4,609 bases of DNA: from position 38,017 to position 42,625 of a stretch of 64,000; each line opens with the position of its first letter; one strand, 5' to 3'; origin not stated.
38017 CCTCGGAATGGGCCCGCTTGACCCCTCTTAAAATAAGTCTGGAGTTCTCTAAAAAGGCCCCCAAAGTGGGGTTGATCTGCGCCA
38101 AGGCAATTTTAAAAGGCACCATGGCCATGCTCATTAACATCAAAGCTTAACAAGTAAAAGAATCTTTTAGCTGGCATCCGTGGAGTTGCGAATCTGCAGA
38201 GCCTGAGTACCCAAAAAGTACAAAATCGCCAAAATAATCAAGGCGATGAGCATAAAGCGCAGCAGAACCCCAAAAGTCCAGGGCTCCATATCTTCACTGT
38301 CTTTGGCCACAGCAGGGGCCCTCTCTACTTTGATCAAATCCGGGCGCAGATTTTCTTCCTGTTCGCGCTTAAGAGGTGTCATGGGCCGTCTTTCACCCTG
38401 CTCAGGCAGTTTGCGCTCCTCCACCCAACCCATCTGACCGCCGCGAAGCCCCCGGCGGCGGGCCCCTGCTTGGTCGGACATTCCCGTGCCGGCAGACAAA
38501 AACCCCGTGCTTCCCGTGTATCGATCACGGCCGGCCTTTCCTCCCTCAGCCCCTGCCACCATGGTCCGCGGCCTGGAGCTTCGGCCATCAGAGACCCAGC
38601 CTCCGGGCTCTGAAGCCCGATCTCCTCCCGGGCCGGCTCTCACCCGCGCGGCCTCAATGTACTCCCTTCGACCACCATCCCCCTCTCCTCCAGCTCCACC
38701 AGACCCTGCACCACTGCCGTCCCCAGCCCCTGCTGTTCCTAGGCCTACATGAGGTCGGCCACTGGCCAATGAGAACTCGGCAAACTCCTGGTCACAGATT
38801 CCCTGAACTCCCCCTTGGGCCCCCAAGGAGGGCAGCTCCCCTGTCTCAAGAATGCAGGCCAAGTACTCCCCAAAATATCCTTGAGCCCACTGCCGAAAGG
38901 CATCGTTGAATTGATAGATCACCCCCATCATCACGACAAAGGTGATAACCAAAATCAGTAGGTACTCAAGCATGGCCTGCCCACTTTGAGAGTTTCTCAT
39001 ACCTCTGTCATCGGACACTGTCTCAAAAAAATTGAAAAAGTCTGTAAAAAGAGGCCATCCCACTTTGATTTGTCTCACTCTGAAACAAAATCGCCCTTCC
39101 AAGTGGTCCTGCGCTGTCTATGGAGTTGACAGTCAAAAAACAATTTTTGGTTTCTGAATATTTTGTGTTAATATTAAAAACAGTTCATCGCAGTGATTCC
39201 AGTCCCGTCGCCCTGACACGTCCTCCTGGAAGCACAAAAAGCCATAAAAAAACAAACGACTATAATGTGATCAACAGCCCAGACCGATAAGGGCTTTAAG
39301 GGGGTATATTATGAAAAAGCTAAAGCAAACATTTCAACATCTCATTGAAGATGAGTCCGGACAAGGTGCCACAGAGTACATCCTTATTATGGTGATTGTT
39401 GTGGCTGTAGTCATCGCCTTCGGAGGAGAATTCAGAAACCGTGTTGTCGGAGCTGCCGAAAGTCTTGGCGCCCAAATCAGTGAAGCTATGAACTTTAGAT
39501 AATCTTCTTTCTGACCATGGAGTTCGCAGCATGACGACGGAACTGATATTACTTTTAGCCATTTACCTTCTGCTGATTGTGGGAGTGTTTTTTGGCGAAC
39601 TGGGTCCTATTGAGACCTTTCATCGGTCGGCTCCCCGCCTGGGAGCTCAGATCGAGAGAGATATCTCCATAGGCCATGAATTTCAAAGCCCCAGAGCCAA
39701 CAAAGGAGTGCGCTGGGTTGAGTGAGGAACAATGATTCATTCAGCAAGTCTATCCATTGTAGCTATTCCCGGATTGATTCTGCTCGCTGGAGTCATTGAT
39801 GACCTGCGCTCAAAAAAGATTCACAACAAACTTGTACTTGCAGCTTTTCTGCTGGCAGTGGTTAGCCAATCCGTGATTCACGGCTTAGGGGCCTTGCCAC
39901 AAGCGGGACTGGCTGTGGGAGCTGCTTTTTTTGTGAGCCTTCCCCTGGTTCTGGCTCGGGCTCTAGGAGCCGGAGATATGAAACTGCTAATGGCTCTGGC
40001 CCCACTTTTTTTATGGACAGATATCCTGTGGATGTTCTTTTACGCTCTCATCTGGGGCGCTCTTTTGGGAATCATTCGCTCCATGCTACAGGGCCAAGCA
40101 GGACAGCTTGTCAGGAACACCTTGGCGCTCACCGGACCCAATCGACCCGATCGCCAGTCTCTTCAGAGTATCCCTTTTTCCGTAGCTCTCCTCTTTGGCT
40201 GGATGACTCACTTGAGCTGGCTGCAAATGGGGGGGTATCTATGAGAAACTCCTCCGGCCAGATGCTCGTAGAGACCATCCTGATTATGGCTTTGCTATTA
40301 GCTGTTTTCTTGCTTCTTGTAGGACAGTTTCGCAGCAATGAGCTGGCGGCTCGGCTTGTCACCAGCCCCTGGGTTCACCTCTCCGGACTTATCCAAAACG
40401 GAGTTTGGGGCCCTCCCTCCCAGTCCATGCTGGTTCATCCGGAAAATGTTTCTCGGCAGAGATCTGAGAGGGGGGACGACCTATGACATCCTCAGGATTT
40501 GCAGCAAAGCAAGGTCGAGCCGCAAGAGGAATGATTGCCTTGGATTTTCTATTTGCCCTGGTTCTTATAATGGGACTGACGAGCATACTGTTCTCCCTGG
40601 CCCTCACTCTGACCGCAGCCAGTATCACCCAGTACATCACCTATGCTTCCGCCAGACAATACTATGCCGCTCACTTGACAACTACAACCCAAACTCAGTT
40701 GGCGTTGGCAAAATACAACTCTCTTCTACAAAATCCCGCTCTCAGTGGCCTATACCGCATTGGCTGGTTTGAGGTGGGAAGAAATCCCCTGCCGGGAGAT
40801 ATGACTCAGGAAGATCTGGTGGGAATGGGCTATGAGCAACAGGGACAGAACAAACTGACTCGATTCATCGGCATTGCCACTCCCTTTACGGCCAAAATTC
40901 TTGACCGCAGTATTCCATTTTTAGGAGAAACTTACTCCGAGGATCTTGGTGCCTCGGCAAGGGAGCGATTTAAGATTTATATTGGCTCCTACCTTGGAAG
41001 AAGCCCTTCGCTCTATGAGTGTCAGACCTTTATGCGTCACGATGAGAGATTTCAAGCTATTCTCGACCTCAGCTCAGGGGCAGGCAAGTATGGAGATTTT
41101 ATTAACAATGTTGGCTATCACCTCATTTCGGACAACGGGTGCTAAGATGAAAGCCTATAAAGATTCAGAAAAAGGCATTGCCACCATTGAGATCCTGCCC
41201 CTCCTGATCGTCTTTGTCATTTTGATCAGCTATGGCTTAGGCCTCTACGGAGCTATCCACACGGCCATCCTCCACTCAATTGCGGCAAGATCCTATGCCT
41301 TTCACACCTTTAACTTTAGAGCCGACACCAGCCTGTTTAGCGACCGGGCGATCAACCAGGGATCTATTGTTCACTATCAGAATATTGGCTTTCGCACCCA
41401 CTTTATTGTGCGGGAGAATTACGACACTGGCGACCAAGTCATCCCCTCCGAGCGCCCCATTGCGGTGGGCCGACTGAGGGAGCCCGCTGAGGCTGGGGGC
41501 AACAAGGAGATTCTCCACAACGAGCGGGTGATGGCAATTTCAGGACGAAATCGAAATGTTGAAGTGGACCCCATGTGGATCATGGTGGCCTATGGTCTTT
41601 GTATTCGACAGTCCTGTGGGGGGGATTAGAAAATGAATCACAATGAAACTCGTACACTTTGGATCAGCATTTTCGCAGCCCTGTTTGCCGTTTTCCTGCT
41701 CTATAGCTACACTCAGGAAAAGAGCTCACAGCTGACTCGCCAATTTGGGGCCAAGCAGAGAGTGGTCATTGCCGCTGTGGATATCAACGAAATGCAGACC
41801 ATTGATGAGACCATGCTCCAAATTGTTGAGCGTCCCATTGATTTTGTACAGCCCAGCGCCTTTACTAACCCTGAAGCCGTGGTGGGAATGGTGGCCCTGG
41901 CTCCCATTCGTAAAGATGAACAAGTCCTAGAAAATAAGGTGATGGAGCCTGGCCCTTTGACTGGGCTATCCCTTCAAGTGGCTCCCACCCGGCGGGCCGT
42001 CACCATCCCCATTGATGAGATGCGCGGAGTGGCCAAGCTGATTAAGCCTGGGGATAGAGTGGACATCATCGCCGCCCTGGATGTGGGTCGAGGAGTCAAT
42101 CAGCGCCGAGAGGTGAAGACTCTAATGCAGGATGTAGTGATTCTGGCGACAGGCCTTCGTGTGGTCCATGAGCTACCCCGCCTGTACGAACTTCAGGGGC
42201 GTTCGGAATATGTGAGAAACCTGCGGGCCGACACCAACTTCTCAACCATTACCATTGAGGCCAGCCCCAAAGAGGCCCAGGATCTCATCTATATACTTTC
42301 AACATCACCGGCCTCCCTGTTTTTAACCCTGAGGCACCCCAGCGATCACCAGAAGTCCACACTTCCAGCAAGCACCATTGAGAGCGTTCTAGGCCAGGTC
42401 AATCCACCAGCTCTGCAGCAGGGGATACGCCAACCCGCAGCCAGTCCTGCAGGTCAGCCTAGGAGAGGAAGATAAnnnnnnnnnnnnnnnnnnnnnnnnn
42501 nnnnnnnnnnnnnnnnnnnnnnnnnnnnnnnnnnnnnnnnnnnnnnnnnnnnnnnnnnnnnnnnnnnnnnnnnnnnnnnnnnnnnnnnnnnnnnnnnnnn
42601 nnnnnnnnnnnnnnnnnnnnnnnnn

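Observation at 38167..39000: Divergent from flp: a protein with an Flp/TadE-type leader, about 180 aa of Gly/Arg-rich disorder and a C-terminal TM anchor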

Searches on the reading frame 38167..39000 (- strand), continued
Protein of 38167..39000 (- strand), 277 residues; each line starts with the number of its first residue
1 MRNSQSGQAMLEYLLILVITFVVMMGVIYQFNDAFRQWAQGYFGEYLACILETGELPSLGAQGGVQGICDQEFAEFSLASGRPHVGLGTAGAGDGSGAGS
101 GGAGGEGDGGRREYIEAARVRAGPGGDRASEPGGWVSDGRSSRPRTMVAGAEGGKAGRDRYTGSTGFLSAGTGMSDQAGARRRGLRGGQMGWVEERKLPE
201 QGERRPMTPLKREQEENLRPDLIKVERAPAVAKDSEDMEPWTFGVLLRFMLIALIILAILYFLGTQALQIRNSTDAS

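Call 68: find_homologous_proteins(query=L067:7959-8819:+, max_evalue=0.001)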
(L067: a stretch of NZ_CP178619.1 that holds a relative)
Query L067:7959-8819:+ (286 aa): 207 proteins with E <= 0.001 among 2849 candidates; the best 120 are listed.
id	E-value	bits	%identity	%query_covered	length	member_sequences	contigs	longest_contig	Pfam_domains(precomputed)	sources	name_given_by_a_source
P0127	9.5e-173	591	100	99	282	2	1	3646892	-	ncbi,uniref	ncbi:hypothetical protein [Bdellovibrio sp. HCB288]|uniref:hypothetical protein n=1 Tax=Bdellovibrio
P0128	1.7e-140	485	82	99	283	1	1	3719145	-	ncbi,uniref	ncbi:hypothetical protein [Bdellovibrio sp. HCB274]|uniref:hypothetical protein n=1 Tax=Bdellovibrio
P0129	2.9e-140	484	80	99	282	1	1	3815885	-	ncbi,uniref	ncbi:hypothetical protein ACLVWU_18305 [Bdellovibrio sp. HCB290]|uniref:hypothetical protein n=1 Tax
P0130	2.1e-112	393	67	99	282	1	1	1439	-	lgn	-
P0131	2.1e-111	390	68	99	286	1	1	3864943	-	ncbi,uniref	ncbi:hypothetical protein [Bdellovibrio sp. HCB209]|uniref:hypothetical protein n=1 Tax=Bdellovibrio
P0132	7.0e-111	388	67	100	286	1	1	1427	-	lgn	-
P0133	2.1e-106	373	66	100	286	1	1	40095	-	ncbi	-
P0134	7.0e-104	365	64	100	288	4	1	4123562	-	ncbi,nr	ncbi:hypothetical protein DOM22_19675 [Bdellovibrio sp. ZAP7]|nr:hypothetical protein DOM22_19675 [B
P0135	1.7e-103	364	66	100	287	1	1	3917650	-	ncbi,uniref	ncbi:hypothetical protein ACLSU7_12285 [Bdellovibrio sp. HCB185ZH]|uniref:hypothetical protein n=1 T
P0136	1.2e-102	361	63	100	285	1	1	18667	-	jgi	jgi:hypothetical protein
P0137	3.7e-99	350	63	100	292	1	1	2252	-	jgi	jgi:hypothetical protein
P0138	5.1e-99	349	61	100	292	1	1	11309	-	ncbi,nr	ncbi:MAG: hypothetical protein J7501_07965 [Bdellovibrio sp.]|nr:hypothetical protein [Bdellovibrio 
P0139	1.4e-93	331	64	91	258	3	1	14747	-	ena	-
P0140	1.5e-86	308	53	100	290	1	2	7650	-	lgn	-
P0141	5.4e-86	307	53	98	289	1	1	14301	-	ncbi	ncbi:MAG: hypothetical protein ACM3MG_03195 [Bacillota bacterium]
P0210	3.4e-60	222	57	55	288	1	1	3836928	-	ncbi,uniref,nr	ncbi:hypothetical protein Bb109J_c3557 [Bdellovibrio bacteriovorus]|uniref:hypothetical protein n=1 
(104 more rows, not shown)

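Call 69: find_encoding_contigs(protein=P0210, flank=8000, max_places=2)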
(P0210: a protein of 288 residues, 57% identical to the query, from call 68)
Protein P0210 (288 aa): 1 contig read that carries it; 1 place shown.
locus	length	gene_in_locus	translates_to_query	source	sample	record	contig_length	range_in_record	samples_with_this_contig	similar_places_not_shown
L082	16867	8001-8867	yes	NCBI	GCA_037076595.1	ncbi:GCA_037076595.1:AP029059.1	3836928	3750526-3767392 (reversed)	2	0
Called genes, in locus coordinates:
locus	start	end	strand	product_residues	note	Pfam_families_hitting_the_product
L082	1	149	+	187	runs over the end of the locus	PF00829:Ribosomal_L21p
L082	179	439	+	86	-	PF01016:Ribosomal_L27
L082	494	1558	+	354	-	PF01018:GTP1_OBG, PF00009:GTP_EFTU (faint), PF01926:MMR_HSR1, PF02421:FeoB_N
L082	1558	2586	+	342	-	PF01467:CTP_transf_like, PF02410:RsfS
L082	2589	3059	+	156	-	PF02590:SPOUT_MTase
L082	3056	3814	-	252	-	PF18626:Gln_deamidase_2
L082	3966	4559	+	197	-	-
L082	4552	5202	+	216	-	PF03548:LolA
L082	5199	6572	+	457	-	PF00919:UPF0004, PF04055:Radical_SAM, PF18693:TRAM_2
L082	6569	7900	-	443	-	PF23914:TPR_CcmH_CycH (faint), PF13428:TPR_14 (faint), PF14559:TPR_19 (faint), PF13431:TPR_17 (faint), PF07719:TPR_2 (faint), PF13181:TPR_8 (faint), PF13414:TPR_11 (faint), PF00515:TPR_1 (weak), +3 more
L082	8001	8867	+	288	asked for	-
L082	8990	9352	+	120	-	PF09969:DUF2203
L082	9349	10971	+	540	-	PF00795:CN_hydrolase, PF02540:NAD_synthase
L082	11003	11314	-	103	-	-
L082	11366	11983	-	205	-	PF00929:RNase_T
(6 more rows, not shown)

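Call 77: search_solved_structures(query=A4, max_evalue=1, show_alignments=2)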
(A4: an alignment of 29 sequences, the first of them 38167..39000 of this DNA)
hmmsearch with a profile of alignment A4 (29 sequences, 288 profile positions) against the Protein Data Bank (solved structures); distinct sequences matched with E-value up to 1: 0.

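Call 86: find_encoding_contigs(protein=P0001, flank=1000, max_places=2)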
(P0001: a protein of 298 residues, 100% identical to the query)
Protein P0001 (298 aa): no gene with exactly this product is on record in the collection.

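Call 87: search_protein_representatives(alignment_id=A2)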
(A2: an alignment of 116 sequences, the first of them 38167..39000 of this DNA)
Query: 116 sequences, 285 profile positions. Proteins with E-value up to 0.001 (for the whole library): 934; up to 1e-10: 831; up to 1e-30: 614. The best 150 are listed.
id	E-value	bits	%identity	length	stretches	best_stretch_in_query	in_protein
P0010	2.5e-91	323.0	-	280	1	8-285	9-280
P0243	2.7e-89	316.3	-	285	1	5-285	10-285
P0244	4.0e-86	305.9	-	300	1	4-285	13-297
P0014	4.9e-86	305.6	-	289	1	3-285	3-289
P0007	8.5e-86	304.8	-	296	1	6-285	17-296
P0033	1.2e-85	304.4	-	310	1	4-285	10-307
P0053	5.9e-85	302.1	-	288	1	5-285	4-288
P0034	1.5e-84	300.8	-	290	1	6-282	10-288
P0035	1.6e-84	300.7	-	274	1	5-285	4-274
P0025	2.0e-84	300.3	-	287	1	10-285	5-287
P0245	3.7e-83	296.2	-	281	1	8-285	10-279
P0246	1.0e-82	294.7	-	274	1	10-285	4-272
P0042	2.2e-82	293.6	-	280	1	8-285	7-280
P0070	3.1e-82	293.1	-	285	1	5-285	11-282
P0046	3.2e-82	293.1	-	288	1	6-284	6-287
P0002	1.0e-78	281.6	-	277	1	12-285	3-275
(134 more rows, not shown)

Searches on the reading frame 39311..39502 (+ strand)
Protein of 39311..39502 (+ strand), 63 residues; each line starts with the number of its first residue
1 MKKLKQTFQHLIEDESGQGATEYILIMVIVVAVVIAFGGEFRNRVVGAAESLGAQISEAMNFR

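Call 5: search_protein_families(library=pfam, proteins=[window:39311-39502:+], max_evalue=0.1)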
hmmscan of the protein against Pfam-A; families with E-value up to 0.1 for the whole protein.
window:39311-39502:+ (63 aa): 3 families
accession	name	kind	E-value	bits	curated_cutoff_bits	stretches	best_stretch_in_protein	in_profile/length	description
PF16982.10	Flp1_like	-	1e-05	25.3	33.5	1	11-37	2-28/49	Putative Flagellin, Flp1-like, domain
PF04021.17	Class_IIIsignal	-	0.022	15.2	23.7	1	17-38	3-24/27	Class III signal peptide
PF04964.19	Flp_Fap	-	0.1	12.9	32.2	0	12-38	2-28/46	Flp/Fap pilin component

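Call 14: search_protein_families(library=ncbifam, proteins=[window:39311-39502:+], max_evalue=0.1)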
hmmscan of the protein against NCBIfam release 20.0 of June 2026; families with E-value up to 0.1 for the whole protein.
window:39311-39502:+ (63 aa): 0 families

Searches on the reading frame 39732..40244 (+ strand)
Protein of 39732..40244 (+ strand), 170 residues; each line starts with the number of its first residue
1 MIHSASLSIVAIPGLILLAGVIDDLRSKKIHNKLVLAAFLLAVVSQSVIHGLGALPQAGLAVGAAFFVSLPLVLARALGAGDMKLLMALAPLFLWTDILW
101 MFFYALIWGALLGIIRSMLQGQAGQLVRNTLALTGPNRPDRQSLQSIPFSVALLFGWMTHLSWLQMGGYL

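Call 5: search_protein_families(library=pfam, proteins=[window:39732-40244:+], max_evalue=0.1)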
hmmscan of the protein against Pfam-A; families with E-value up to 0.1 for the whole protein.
window:39732-40244:+ (170 aa): 1 family
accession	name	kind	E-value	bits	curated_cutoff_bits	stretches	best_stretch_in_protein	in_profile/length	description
PF01478.23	Peptidase_A24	-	6e-12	46.4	26.5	1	15-114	5-104/104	Type IV leader peptidase family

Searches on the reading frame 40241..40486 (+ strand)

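Call 5: search_protein_families(library=pfam, proteins=[window:40241-40486:+], max_evalue=0.1)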
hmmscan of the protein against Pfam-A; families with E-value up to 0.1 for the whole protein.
window:40241-40486:+ (81 aa): 1 family
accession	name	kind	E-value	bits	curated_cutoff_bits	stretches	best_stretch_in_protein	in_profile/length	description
PF01956.21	EMC3_TMCO1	-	0.03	14.5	27.1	1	5-59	87-137/169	Integral membrane protein EMC3/TMCO1-like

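Call 14: search_protein_families(library=ncbifam, proteins=[window:40241-40486:+], max_evalue=0.1)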
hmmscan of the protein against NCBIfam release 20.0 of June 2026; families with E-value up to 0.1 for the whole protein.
window:40241-40486:+ (81 aa): 1 family
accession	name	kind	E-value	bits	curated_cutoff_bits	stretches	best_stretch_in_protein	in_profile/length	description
NF041475.1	membrane_YoaI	equivalog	0.025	14.6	45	1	7-27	4-24/34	small membrane protein YoaI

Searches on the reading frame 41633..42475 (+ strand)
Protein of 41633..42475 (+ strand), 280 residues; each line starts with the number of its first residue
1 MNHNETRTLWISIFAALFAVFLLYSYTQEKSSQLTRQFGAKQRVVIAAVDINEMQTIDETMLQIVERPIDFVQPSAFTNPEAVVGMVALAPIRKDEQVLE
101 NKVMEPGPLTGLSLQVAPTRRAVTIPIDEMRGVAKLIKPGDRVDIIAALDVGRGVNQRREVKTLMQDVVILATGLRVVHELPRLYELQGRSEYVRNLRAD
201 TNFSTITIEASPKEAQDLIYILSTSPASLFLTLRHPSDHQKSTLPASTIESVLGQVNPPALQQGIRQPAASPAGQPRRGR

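Call 5: search_protein_families(library=pfam, proteins=[window:41633-42475:+], max_evalue=0.1)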
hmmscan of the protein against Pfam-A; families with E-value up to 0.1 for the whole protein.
window:41633-42475:+ (280 aa): 4 families
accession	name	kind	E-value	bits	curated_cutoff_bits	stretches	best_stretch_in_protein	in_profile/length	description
PF16976.10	RcpC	-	1.9e-18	66.9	28.8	1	111-233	2-113/114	Flp pilus assembly protein RcpC/CpaB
PF08666.17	SAF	-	9.3e-11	42.6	21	1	43-102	2-61/63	SAF domain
PF13144.11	ChapFlgA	-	1.6e-05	25.4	23.8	1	43-105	2-62/122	Chaperone for flagella basal body P-ring formation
PF01484.22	Col_cuticle_N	-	0.072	13.6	23.5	0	11-37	9-35/50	Nematode cuticle collagen N-terminal domain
